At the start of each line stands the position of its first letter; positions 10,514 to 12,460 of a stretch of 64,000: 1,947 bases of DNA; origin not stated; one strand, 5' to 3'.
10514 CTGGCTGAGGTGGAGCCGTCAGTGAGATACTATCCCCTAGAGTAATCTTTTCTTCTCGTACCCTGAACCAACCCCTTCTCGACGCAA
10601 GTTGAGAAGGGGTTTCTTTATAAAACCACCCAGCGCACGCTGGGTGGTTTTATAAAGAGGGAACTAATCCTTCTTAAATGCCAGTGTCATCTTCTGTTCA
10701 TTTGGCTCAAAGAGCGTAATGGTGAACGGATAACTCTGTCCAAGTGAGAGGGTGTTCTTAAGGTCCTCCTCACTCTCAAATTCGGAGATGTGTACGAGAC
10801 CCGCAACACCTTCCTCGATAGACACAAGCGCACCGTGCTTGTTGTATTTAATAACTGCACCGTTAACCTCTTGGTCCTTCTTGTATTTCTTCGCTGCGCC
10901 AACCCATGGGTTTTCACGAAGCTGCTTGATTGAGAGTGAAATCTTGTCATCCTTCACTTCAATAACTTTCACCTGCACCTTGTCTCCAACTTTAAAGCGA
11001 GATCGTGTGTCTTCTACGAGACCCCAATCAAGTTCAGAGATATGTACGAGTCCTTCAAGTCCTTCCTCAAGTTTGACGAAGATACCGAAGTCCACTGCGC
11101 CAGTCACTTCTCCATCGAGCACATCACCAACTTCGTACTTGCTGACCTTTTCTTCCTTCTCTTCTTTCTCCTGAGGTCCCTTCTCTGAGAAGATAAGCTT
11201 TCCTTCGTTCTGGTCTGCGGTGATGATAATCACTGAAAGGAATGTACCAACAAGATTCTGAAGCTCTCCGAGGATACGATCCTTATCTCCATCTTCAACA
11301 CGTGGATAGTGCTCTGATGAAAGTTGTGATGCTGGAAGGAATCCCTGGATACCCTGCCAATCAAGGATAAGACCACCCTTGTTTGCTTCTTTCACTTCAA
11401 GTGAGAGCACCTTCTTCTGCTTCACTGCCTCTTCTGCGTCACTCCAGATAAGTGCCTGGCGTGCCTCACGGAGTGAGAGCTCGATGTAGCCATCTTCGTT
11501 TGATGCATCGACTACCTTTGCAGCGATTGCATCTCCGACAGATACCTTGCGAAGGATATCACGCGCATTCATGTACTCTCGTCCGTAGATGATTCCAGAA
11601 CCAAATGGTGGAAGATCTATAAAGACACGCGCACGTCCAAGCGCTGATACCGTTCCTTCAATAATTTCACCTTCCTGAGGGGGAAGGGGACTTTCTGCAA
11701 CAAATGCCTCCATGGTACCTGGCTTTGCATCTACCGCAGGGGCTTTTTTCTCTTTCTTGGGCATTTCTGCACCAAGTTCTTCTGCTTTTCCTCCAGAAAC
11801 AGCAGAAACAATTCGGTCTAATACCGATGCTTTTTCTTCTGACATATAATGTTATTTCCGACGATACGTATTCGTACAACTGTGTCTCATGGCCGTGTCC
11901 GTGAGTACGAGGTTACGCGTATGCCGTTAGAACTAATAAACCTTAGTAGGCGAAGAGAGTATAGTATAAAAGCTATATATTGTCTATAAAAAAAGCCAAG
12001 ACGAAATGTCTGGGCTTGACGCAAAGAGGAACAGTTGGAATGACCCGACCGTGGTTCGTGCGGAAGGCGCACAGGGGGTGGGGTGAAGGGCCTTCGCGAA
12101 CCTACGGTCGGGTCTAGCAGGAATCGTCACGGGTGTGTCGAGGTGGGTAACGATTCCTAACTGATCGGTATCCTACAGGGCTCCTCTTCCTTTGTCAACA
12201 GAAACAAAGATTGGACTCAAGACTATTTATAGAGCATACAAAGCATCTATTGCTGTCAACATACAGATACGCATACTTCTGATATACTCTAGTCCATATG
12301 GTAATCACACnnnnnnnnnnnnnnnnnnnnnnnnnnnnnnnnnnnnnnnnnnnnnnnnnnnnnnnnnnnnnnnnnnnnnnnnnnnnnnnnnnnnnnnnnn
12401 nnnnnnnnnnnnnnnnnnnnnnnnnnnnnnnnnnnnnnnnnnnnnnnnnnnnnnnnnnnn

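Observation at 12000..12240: Strongly structured GC-rich RNA element (19-bp helix plus a second stem-loop) upstream of an MBL-fold hydrolase gene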

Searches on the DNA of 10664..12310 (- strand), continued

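Call 33: search_with_rna_model(model_id=R1, sources=[window, L001, L002, L003, L004, L005, L006, L007, L008, L009, L010, L011, L012, L013, L014, L015, L016, L017, L018, L019, L020, L021, L022, L023, L024, L025, L026, L027, L028, L029, L030, L031, L032, L033, L034, L035, L036, L037, L038, L039, L040, L041, L042, L043, L044, L045, L046, L047, L048, L049, L050, L051, L052, L053, L054, L055, L056, L057, L058, L059, L060, L061, L062, L063, L064, L065, L066, L067, L068, L069, L070, L071, L072, L073, L074, L075, L076, L077, L078, L079, L080, L083, L084, L085, L086, L087, L088, L089, L090, L091, L092, L093, L094, L095, L096, L097, L098, L099, L100], max_evalue=10, show_alignments=4)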
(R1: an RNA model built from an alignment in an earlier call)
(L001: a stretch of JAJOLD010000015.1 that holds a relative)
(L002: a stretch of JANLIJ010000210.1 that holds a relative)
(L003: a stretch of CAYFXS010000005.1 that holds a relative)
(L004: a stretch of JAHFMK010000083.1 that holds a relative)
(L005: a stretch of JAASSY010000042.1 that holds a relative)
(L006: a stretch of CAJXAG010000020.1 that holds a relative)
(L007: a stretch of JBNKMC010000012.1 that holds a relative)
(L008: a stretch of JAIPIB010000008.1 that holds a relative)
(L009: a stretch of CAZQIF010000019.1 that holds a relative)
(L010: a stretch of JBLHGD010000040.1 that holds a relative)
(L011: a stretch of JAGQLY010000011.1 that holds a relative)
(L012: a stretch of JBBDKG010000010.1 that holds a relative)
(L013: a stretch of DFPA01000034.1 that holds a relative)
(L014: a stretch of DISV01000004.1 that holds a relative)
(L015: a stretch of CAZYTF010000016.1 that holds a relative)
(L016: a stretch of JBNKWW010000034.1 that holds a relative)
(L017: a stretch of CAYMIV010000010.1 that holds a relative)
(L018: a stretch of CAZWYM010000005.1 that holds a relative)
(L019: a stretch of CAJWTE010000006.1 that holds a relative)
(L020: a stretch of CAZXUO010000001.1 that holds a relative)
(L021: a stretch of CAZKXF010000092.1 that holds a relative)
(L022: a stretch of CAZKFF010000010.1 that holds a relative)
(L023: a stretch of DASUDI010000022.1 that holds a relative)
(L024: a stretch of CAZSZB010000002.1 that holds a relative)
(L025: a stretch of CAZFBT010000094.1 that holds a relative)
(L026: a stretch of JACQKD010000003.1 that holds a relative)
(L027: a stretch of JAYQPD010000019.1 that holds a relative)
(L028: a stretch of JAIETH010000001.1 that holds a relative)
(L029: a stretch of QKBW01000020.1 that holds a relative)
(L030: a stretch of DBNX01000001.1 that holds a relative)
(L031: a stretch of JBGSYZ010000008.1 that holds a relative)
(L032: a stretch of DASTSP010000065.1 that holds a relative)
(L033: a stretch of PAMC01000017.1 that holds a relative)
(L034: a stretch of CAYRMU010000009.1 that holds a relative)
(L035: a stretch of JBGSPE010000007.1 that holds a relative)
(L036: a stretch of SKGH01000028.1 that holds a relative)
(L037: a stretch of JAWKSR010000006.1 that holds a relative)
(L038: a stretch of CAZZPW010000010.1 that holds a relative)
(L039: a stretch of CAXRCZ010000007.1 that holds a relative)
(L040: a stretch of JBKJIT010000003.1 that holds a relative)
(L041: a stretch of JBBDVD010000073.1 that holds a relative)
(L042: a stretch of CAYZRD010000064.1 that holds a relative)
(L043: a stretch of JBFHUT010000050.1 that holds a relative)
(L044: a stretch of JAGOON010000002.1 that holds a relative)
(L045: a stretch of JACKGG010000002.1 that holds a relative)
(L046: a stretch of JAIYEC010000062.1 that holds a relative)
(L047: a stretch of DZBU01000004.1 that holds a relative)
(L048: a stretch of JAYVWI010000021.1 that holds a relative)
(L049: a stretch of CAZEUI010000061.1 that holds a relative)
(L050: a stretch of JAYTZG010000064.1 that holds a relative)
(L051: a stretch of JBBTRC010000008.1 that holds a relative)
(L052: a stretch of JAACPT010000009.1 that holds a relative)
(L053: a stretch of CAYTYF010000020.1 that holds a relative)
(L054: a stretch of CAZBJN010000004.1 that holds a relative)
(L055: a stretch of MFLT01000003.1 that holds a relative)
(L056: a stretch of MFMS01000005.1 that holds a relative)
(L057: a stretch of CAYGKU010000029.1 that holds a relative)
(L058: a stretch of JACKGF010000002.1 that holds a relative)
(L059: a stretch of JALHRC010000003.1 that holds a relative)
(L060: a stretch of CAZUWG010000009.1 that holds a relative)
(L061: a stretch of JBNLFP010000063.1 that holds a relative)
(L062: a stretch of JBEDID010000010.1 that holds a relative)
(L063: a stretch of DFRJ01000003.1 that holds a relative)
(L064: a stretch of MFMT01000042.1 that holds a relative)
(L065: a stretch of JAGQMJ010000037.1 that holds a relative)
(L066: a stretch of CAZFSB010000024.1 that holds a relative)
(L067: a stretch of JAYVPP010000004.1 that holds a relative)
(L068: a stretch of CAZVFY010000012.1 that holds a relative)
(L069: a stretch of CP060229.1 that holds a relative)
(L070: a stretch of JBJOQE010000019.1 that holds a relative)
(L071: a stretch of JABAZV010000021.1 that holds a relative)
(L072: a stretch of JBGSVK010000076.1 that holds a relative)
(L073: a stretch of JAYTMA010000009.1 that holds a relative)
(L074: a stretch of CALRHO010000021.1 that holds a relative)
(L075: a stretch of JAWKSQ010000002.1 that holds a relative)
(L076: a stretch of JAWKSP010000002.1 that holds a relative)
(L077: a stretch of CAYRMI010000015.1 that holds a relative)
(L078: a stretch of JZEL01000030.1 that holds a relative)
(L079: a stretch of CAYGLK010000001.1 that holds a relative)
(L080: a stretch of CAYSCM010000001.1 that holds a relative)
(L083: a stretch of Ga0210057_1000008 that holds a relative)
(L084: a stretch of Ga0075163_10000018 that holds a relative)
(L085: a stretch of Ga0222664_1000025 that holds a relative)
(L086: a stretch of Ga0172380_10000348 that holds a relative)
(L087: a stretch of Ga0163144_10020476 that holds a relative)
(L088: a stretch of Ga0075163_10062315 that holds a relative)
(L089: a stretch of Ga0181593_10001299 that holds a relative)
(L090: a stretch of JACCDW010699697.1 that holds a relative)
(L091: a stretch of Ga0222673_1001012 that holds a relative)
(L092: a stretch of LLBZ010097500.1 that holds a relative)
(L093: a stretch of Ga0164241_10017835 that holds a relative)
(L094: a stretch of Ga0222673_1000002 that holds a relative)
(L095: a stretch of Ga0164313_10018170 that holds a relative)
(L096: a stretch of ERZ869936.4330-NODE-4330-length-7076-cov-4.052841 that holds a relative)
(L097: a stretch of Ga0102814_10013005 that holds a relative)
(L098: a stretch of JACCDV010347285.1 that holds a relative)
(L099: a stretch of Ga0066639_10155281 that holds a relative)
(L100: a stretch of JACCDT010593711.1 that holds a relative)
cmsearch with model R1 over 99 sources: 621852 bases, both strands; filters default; matches with E-value up to 10: 3.
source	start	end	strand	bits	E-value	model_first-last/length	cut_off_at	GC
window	12023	12168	-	191.1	8.6e-57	1-146/146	no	0.6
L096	2731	2818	+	11.9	1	1-146/146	no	0.52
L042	1746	1840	-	9.8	4.8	1-146/146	no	0.58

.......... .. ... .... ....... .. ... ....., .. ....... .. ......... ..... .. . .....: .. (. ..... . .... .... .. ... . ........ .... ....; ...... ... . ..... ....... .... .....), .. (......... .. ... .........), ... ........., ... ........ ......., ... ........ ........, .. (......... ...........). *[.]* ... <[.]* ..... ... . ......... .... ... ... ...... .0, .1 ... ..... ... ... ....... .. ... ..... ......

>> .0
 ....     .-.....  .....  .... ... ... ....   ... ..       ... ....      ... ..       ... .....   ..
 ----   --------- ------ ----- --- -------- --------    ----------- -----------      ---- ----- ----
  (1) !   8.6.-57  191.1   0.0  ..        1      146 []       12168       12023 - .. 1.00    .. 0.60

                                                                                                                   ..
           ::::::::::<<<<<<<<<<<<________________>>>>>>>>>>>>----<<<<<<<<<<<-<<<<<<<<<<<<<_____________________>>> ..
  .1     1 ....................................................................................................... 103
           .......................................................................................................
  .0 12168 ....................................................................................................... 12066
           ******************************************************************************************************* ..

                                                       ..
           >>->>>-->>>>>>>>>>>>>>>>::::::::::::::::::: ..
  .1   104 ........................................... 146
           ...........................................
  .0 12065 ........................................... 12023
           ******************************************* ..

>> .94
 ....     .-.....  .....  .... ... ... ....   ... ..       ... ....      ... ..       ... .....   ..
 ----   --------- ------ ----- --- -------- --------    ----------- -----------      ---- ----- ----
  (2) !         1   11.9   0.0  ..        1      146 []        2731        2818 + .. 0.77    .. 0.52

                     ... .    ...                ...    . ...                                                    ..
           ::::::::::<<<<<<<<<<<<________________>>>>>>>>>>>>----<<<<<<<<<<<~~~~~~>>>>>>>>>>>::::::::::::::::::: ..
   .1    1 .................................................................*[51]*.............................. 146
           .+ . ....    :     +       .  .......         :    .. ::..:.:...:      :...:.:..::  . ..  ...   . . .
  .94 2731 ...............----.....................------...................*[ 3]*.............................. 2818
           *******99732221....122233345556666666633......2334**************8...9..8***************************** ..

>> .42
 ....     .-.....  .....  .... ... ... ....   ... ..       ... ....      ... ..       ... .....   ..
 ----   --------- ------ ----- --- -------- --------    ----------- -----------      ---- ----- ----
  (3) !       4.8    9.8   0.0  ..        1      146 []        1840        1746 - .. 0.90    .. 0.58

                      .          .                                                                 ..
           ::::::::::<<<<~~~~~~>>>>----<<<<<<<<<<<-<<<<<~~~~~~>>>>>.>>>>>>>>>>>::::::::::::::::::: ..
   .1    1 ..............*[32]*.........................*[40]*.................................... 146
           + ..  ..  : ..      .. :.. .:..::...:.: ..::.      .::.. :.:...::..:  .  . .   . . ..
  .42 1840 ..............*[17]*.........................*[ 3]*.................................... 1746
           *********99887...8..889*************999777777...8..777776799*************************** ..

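Call 52: search_with_rna_model(model_id=R1, sources=[L101, L102, L103, L104, L105, L106, L107, L108, L109, L110, L111, L112, L113, L114, L115, L116, L117, L118, L119, L120, L121, L122, L123, L124, L125, L126, L127, L128, L129, L130, L131, L132, L133, L134, L135, L136, L137, L138, L139, L140, L141, L142, L143, L144, L145, L146, L147, L148, L149, L150, L151, L152, L153, L154, L155, L156, L157, L158, L159, L160, L161, L162, L164, L165, L166, L167, L168, L169], max_evalue=10, show_alignments=3)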
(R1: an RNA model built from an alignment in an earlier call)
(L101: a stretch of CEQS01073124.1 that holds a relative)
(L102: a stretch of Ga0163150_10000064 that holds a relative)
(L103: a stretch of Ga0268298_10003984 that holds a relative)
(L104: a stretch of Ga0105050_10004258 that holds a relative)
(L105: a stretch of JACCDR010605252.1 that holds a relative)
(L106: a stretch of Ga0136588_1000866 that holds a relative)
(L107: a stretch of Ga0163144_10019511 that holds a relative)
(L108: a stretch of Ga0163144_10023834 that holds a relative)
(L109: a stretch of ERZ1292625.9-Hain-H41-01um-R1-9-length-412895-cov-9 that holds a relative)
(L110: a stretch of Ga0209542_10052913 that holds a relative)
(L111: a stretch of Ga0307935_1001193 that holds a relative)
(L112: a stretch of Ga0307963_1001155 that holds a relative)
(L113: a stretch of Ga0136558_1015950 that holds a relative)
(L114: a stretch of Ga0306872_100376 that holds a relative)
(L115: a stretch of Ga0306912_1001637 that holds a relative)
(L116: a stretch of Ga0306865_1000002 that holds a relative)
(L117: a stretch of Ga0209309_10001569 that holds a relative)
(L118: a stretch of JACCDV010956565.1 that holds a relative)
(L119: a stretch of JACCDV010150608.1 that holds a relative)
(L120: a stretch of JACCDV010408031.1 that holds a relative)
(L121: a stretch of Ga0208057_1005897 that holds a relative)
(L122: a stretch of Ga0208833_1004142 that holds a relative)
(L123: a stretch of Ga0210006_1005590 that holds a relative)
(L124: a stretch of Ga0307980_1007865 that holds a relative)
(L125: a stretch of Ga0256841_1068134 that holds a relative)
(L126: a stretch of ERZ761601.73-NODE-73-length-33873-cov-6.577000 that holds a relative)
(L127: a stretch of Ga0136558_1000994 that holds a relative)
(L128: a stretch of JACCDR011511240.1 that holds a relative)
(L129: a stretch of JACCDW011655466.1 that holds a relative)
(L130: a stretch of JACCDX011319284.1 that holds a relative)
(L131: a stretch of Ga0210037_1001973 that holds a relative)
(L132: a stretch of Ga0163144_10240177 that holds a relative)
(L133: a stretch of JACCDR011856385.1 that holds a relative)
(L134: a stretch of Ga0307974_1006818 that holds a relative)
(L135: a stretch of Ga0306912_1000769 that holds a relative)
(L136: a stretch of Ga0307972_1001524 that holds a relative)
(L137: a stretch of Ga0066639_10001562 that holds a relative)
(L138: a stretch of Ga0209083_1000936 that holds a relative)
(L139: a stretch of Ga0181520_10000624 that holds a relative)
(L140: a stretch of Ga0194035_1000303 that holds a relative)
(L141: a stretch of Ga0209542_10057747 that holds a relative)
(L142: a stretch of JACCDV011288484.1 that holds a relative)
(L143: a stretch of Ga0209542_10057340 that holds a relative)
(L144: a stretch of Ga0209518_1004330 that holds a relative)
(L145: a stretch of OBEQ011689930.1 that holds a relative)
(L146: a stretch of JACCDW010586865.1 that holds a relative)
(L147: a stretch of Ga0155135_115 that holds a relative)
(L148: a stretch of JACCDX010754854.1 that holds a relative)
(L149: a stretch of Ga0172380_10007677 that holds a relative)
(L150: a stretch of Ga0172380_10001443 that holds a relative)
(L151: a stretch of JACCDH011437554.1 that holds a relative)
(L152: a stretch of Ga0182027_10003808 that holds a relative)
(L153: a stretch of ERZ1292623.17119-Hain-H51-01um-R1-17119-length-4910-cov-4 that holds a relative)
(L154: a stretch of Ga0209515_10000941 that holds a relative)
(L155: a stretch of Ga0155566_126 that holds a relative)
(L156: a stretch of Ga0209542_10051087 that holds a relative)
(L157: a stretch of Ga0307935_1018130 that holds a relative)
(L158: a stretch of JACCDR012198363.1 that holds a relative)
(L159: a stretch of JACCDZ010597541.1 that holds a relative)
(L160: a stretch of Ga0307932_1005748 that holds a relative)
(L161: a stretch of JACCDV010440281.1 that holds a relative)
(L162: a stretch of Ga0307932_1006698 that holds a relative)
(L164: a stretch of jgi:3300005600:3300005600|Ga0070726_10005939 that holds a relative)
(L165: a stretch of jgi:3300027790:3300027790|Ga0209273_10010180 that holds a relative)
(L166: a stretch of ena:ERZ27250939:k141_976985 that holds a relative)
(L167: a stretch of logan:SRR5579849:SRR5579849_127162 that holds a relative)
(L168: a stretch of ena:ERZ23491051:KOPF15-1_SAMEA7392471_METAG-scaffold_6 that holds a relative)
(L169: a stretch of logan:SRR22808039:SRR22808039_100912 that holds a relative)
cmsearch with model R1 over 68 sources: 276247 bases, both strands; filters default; matches with E-value up to 10: 1.
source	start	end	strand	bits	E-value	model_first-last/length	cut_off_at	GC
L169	646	747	-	14.5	0.069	1-146/146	no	0.65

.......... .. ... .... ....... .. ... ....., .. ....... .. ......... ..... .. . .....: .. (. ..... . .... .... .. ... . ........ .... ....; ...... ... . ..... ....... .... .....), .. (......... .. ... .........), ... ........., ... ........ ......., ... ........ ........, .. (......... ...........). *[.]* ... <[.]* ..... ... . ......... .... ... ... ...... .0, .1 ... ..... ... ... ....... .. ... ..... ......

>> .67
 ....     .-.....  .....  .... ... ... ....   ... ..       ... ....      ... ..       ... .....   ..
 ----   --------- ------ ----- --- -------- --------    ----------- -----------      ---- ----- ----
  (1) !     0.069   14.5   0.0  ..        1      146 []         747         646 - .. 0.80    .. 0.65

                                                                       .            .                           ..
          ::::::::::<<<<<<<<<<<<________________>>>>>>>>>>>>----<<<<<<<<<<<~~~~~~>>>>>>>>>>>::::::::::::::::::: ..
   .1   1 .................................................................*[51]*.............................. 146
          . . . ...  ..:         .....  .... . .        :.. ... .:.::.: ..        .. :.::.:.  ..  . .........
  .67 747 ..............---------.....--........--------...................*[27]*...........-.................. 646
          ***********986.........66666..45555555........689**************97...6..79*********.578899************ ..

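Call 55: search_with_rna_model(model_id=R1, sources=[window, L169], max_evalue=1, make_alignment=true, show_alignments=2)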
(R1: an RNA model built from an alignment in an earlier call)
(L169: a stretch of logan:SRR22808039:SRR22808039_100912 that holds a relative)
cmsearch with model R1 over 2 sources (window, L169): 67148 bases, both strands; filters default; matches with E-value up to 1: 2.
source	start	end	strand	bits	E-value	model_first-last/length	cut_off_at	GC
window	12023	12168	-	191.1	9.2e-58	1-146/146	no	0.6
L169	646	747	-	14.5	0.017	1-146/146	no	0.65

Alignment A2: 2 matches aligned to the model, 173 columns, each read 5' to 3' on its own strand. Consensus structure (alignment columns), stored with it:
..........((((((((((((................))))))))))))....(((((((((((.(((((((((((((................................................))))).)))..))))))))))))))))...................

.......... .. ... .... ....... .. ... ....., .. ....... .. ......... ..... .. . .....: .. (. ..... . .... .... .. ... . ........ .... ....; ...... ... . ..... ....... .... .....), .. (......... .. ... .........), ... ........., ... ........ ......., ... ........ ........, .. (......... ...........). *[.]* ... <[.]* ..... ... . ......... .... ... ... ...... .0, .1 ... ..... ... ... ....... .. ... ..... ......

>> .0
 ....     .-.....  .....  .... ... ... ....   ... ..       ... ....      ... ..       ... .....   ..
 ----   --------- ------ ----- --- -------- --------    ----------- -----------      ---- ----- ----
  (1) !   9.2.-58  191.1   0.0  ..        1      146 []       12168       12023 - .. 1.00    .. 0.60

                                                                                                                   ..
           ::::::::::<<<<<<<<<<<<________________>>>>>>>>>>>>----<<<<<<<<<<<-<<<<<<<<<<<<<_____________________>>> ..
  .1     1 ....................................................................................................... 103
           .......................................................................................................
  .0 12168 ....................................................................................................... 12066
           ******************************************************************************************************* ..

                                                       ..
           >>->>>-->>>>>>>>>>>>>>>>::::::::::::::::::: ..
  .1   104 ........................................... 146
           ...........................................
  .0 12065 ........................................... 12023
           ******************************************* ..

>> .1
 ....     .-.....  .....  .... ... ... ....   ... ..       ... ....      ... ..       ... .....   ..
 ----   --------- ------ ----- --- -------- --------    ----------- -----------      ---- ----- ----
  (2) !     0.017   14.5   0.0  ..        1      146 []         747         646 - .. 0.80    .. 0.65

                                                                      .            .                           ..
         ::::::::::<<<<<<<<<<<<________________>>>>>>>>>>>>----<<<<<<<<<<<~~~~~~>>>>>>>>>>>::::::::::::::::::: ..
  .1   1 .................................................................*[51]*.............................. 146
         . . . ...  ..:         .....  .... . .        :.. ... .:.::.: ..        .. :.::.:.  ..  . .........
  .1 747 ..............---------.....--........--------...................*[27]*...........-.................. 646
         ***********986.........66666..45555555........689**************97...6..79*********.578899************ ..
